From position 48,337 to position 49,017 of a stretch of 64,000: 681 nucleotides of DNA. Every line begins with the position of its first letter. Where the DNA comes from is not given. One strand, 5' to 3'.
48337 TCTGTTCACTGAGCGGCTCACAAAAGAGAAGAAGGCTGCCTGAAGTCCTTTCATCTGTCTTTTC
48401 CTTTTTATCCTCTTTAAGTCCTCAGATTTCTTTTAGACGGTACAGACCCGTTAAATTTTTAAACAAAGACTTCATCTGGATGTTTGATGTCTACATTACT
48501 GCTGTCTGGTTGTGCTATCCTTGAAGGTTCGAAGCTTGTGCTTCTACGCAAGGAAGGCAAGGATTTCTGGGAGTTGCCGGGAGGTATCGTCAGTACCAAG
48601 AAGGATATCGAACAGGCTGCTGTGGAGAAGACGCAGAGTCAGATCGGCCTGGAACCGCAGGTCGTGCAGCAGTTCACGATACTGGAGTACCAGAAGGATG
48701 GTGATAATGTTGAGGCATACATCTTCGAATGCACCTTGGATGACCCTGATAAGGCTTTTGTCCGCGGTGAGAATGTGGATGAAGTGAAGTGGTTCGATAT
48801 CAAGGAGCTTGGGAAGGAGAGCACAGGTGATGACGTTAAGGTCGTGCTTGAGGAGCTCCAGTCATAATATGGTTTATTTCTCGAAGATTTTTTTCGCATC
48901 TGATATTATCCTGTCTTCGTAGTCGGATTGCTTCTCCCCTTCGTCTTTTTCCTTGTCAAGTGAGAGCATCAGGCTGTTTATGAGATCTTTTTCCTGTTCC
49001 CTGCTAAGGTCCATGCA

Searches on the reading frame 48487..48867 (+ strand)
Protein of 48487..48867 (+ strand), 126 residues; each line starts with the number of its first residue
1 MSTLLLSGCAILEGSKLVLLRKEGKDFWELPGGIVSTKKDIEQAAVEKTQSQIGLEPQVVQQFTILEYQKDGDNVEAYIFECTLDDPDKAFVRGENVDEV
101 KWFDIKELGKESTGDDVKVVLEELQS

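Call 35: search_protein_families(library=pfam, proteins=[window:48487-48867:+])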
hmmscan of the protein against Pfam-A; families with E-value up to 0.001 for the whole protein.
window:48487-48867:+ (126 aa): 1 family
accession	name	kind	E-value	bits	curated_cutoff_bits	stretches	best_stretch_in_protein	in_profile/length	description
PF00293.34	NUDIX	-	9e-10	39.1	21.1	1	9-111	8-121/134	NUDIX domain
